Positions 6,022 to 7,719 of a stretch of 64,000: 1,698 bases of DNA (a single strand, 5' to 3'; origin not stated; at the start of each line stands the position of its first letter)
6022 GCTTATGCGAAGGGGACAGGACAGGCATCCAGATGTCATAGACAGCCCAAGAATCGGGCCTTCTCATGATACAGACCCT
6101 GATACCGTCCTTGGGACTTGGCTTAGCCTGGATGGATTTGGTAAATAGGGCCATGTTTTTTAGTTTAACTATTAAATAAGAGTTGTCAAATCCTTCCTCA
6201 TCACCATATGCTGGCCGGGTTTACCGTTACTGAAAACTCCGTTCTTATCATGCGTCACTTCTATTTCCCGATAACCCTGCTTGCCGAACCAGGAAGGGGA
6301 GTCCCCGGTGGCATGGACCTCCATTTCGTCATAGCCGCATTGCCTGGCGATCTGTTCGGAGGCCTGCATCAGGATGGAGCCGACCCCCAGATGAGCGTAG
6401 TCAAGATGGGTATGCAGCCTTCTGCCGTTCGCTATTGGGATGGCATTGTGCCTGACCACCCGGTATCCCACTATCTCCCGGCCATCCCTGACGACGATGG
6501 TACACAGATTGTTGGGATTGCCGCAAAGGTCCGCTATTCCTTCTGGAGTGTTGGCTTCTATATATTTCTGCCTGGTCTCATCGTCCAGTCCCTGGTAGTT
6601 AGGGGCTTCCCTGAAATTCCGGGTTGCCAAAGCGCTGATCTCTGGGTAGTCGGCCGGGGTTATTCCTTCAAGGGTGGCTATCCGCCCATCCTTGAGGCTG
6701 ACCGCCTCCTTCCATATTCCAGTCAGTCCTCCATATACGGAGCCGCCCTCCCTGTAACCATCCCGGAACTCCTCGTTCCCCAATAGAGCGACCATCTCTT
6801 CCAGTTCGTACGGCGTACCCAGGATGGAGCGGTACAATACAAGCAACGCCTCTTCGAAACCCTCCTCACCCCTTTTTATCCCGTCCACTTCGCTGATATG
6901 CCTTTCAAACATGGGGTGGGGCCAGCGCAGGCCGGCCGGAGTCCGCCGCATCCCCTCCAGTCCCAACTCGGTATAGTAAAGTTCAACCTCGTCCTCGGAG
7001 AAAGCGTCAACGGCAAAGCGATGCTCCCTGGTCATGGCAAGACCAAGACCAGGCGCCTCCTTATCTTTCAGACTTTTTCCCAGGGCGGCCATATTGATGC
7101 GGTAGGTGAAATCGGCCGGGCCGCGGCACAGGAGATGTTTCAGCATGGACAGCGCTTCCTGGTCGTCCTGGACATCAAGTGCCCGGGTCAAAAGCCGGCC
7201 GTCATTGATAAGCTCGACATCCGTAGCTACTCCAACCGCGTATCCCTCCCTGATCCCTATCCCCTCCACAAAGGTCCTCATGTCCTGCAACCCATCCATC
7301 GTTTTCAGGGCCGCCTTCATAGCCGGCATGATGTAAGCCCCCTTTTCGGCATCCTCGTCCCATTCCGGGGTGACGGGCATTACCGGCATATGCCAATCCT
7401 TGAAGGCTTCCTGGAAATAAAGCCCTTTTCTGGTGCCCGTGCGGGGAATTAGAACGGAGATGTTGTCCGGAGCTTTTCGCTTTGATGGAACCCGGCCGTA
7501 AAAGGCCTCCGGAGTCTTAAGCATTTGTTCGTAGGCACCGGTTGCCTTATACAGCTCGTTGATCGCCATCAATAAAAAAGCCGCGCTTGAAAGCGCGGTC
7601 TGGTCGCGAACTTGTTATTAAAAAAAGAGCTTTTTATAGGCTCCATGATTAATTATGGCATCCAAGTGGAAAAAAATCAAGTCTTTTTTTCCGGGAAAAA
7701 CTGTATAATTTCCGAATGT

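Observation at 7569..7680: Leaderless 25-codon upstream ORF that contains a terminator hairpin and overlaps the start of the GNAT-fusion gene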

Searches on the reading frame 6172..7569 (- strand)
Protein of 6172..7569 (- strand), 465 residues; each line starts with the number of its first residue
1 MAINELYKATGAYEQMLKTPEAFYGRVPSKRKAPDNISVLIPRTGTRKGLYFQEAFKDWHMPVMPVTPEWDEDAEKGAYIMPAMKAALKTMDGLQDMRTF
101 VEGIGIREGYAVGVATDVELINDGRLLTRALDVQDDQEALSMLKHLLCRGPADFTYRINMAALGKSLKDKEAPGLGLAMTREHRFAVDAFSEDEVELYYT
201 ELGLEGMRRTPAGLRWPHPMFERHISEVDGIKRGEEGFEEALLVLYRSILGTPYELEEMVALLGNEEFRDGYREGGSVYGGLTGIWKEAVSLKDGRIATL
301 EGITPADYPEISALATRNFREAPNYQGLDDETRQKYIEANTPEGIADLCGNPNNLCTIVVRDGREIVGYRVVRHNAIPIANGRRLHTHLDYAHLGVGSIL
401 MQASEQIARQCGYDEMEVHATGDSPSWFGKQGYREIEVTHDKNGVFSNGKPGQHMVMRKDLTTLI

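Call 9: search_protein_families(library=pfam, proteins=[window:6172-7569:-], max_evalue=0.01)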
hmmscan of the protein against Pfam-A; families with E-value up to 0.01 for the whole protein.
window:6172-7569:- (465 aa): 3 families
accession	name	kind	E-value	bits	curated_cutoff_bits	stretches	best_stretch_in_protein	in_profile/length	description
PF00583.31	Acetyltransf_1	-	3.2e-06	27.8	20.7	1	334-420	10-100/116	Acetyltransferase (GNAT) family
PF13673.13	Acetyltransf_10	-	5.8e-06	26.8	23.6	1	341-445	18-119/128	Acetyltransferase (GNAT) domain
PF13508.13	Acetyltransf_7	-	1.3e-05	25.9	27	1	356-435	4-84/84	Acetyltransferase (GNAT) domain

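Call 10: search_protein_families(library=ncbifam, proteins=[window:6172-7569:-], max_evalue=0.01)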
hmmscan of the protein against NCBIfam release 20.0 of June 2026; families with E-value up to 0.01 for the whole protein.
window:6172-7569:- (465 aa): 1 family
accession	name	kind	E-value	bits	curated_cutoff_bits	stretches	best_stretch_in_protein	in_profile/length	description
NF005840.0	PRK07757.1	equivalog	0.009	15.9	154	0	358-439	45-124/153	N-acetyltransferase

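Call 11: find_homologous_proteins(query=window:6172-7569:-)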
Query window:6172-7569:- (465 aa): 3 proteins with E <= 0.001 among 8000 candidates.
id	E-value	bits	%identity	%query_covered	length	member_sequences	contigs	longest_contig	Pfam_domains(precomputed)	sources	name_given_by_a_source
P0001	0.0e+0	1072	100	100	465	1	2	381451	PF13673.14,PF13508.14,PF00583.32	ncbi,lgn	-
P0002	2.3e-54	203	33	86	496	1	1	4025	PF13673.14,PF13508.14,PF00583.32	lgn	-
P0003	5.4e-53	198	34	84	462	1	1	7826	PF13673.14,PF13508.14,PF00583.32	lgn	-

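Call 12: find_encoding_contigs(protein=P0001, flank=3000)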
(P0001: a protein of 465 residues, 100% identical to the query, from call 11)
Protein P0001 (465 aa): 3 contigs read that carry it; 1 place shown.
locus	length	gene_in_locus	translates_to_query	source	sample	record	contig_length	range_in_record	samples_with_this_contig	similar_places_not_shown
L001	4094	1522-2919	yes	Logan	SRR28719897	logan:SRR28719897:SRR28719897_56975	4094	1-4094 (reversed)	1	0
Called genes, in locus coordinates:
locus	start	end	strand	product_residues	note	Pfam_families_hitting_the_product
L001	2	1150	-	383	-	?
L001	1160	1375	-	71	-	-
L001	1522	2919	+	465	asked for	PF00583:Acetyltransf_1 (weak), PF13673:Acetyltransf_10 (weak), PF13508:Acetyltransf_7 (weak)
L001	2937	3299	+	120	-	PF22751:DUF488-N3a, PF22752:DUF488-N3i (weak), PF04343:DUF488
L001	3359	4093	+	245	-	?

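Call 13: find_encoding_contigs(protein=P0002, flank=5000)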
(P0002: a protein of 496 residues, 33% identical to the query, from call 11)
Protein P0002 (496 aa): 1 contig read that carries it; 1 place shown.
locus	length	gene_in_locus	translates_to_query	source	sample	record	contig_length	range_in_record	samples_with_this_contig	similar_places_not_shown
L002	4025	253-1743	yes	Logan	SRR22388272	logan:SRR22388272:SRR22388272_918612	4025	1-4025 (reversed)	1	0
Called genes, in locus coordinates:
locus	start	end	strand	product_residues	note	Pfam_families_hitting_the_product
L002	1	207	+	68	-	?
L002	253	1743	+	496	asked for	PF00583:Acetyltransf_1, PF13673:Acetyltransf_10 (weak), PF13508:Acetyltransf_7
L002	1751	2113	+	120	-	PF22751:DUF488-N3a, PF22752:DUF488-N3i, PF04343:DUF488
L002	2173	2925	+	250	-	-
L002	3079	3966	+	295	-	-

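Call 14: find_encoding_contigs(protein=P0003, flank=5000)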
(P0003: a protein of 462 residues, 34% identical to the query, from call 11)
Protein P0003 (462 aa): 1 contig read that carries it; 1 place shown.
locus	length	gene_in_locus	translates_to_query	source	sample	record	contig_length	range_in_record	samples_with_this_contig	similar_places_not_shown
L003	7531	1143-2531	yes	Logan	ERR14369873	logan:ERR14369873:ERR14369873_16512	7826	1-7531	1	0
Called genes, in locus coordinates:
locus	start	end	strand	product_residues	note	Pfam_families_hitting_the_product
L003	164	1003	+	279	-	-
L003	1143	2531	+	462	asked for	PF00583:Acetyltransf_1, PF13673:Acetyltransf_10 (faint), PF13508:Acetyltransf_7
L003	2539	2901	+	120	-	PF22751:DUF488-N3a, PF22752:DUF488-N3i (weak), PF04343:DUF488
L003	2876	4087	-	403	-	PF00464:SHMT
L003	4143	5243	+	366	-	-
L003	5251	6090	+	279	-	PF00763:THF_DHG_CYH, PF02882:THF_DHG_CYH_C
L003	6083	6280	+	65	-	-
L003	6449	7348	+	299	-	PF00318:Ribosomal_S2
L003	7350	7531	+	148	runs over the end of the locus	PF25025:EF-Ts_N (faint), PF00889:EF_TS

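Call 23: find_related_loci(query=A2, collection=genome_contigs, flank=3000)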
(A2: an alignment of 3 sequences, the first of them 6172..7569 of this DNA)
Query A2 (465 aa) in genome_contigs; peptide patterns used: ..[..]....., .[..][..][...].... (x = any residue, [..] = any of these).
40 stretches matched a pattern, but none encodes a relative of the query by tblastn (E <= 1e-3).

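Call 28: search_protein_representatives(alignment_id=A2)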
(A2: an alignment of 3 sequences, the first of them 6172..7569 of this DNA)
Query: 3 sequences, 481 profile positions. Proteins with E-value up to 0.001 (for the whole library): 113; up to 1e-10: 50; up to 1e-30: 32. The best 113 are listed.
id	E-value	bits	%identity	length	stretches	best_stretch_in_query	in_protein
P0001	1.2e-202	690.3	-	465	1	3-480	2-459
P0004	1.1e-192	657.5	-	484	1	16-481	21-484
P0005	1.5e-169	581.2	-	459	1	30-481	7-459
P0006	8.2e-145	499.6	-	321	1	162-481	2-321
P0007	9.9e-142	489.4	-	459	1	30-481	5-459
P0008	7.8e-104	364.4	-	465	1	36-471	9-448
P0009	8.4e-97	341.2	-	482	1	56-481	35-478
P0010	6.1e-92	325.2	-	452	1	49-481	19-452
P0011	2.6e-71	257.2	-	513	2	200-468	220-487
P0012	1.6e-58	215.0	-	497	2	215-462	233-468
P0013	7.6e-53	196.3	-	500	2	201-471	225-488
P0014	4.9e-50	187.0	-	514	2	217-477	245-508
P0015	2.4e-49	184.8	-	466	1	19-471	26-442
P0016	1.1e-46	175.9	-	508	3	308-471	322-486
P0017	3.7e-45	170.9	-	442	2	310-463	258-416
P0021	1.4e-42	162.5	-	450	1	82-463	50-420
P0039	4.5e-28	114.6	-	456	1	124-462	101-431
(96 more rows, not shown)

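Call 33: find_homologous_proteins(query=A4, max_evalue=1e-20)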
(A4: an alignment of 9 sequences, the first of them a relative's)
Query A4 (9 sequences) (465 aa, profile of the alignment): 4 proteins with E <= 1e-20 among 8000 candidates.
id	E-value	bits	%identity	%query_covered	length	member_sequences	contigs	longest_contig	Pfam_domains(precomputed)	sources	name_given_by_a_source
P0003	7.3e-204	696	34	84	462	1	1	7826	PF13673.14,PF13508.14,PF00583.32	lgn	-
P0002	3.2e-202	690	33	86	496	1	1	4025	PF13673.14,PF13508.14,PF00583.32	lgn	-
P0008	6.2e-185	633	31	90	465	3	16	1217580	PF13673.14,PF13508.14,PF00583.32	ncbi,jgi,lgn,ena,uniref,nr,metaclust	ncbi:hypothetical protein A2334_06075 [Candidatus Roizmanbacteria bacterium RIFOXYB2_FULL_38_10]|uni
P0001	2.9e-165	569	100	100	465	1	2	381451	PF13673.14,PF13508.14,PF00583.32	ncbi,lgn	-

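Call 34: find_encoding_contigs(protein=P0008, flank=4000, max_places=6)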
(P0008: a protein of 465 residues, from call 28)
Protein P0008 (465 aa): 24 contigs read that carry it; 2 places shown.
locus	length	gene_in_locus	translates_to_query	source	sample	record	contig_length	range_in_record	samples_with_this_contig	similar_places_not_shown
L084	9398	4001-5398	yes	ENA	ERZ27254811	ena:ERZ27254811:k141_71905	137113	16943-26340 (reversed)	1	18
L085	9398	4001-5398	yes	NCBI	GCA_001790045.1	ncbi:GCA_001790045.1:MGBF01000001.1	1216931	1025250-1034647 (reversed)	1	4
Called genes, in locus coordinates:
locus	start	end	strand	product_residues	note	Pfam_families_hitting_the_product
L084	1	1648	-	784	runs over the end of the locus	PF26449:DUF8128, PF01935:DUF87, PF10412:TrwB_AAD_bind (weak)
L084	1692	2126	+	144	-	PF14559:TPR_19 (weak), PF00515:TPR_1 (faint)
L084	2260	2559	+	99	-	PF00708:Acylphosphatase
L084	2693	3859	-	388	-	PF04188:Mannosyl_trans2 (weak)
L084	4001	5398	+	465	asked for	PF00583:Acetyltransf_1, PF13673:Acetyltransf_10, PF13508:Acetyltransf_7 (weak)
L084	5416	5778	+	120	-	PF22751:DUF488-N3a, PF22752:DUF488-N3i, PF04343:DUF488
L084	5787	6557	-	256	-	PF01048:PNP_UDP_1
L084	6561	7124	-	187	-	PF00156:Pribosyltran, PF14681:UPRTase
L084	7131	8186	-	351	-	PF00478:IMPDH, PF00977:His_biosynth (faint), PF03060:NMO, PF01180:DHO_dh (weak), PF04131:NanE, PF01070:FMN_dh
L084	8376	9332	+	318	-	PF13354:Beta-lactamase2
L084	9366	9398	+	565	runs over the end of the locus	-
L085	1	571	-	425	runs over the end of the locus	PF01935:DUF87, PF10412:TrwB_AAD_bind (weak)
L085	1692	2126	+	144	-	PF14559:TPR_19 (weak), PF00515:TPR_1 (faint)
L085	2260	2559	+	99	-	PF00708:Acylphosphatase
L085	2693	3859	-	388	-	PF04188:Mannosyl_trans2 (weak)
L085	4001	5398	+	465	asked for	PF00583:Acetyltransf_1, PF13673:Acetyltransf_10, PF13508:Acetyltransf_7 (weak)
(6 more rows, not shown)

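Call 35: find_encoding_contigs(protein=P0010, flank=4000)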
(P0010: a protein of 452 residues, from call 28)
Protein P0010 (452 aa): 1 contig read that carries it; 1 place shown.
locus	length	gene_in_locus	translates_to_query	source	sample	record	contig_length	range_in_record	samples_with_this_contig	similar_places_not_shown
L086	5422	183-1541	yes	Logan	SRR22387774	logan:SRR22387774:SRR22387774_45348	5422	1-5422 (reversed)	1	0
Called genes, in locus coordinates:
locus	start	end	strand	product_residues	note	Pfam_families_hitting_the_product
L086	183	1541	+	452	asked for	PF00583:Acetyltransf_1 (weak), PF13673:Acetyltransf_10 (weak), PF13508:Acetyltransf_7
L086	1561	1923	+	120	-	PF22751:DUF488-N3a, PF22752:DUF488-N3i (weak), PF04343:DUF488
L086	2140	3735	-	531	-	PF01921:tRNA-synt_1f, PF01406:tRNA-synt_1e (weak), PF09334:tRNA-synt_1g (faint), PF19269:Anticodon_2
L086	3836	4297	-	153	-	PF03449:GreA_GreB_N, PF01272:GreA_GreB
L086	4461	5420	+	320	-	?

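Call 38: find_encoding_contigs(protein=P0004, flank=4000, max_places=3)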
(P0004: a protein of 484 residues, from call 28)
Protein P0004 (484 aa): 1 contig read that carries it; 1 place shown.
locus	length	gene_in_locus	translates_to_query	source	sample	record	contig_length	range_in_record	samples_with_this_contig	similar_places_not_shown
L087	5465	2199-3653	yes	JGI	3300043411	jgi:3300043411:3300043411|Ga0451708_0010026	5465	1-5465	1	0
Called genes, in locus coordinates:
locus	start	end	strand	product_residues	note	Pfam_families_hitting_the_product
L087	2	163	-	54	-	?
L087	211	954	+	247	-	-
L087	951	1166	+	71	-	-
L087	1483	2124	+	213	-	-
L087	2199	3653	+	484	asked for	PF00583:Acetyltransf_1, PF13508:Acetyltransf_7 (weak)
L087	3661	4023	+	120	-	PF22751:DUF488-N3a, PF04343:DUF488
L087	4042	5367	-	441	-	PF00464:SHMT, PF00155:Aminotran_1_2 (weak)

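Call 39: find_encoding_contigs(protein=P0005, flank=4000, max_places=3)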
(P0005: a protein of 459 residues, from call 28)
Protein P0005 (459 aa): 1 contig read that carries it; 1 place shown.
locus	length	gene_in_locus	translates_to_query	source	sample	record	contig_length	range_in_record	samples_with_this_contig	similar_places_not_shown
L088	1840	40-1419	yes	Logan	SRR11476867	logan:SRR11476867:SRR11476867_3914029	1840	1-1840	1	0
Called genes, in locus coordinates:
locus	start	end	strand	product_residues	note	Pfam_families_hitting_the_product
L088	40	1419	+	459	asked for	-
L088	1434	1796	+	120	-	PF22751:DUF488-N3a, PF04343:DUF488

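Call 42: find_encoding_contigs(protein=P0009, flank=4000, max_places=3)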
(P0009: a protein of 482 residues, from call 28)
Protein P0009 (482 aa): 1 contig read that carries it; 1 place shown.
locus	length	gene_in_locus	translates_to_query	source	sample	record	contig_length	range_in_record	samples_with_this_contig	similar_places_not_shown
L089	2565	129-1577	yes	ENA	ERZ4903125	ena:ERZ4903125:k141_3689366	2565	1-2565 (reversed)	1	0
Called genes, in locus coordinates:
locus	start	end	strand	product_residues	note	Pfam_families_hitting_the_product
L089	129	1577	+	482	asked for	PF00583:Acetyltransf_1 (weak), PF13508:Acetyltransf_7 (weak)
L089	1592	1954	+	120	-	PF22751:DUF488-N3a, PF22752:DUF488-N3i, PF04343:DUF488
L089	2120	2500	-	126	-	PF21956:DUF6922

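Call 43: find_encoding_contigs(protein=P0007, flank=4000, max_places=3)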
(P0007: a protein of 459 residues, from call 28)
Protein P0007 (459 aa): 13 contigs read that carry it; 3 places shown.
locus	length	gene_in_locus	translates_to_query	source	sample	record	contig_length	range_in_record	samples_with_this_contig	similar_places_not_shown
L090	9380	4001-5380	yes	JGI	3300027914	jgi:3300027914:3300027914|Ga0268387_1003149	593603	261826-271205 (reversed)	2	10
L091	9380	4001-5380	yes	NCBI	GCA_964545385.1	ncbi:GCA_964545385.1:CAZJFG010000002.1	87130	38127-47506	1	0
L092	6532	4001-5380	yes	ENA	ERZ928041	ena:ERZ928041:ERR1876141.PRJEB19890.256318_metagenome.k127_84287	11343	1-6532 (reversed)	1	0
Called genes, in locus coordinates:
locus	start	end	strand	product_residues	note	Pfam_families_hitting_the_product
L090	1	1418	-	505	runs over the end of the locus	PF00117:GATase, PF07722:Peptidase_C26 (weak), PF02540:NAD_synthase (faint), PF00958:GMP_synt_C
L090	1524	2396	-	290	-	-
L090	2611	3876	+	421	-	-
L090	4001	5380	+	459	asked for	PF00583:Acetyltransf_1, PF13508:Acetyltransf_7 (weak)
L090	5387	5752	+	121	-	PF22751:DUF488-N3a, PF22752:DUF488-N3i, PF04343:DUF488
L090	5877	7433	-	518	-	PF01921:tRNA-synt_1f, PF09334:tRNA-synt_1g (faint), PF19269:Anticodon_2 (weak)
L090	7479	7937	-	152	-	PF03449:GreA_GreB_N, PF01272:GreA_GreB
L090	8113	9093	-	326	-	PF03227:GILT (weak)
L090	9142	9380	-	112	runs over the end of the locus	PF01588:tRNA_bind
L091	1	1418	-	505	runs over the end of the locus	PF00117:GATase, PF07722:Peptidase_C26 (weak), PF02540:NAD_synthase (faint), PF00958:GMP_synt_C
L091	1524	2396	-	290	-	-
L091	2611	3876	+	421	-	-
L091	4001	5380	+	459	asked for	PF00583:Acetyltransf_1, PF13508:Acetyltransf_7 (weak)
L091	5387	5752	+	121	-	PF22751:DUF488-N3a, PF22752:DUF488-N3i, PF04343:DUF488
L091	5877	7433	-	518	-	PF01921:tRNA-synt_1f, PF09334:tRNA-synt_1g (faint), PF19269:Anticodon_2 (weak)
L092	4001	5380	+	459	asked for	PF00583:Acetyltransf_1, PF13508:Acetyltransf_7 (weak)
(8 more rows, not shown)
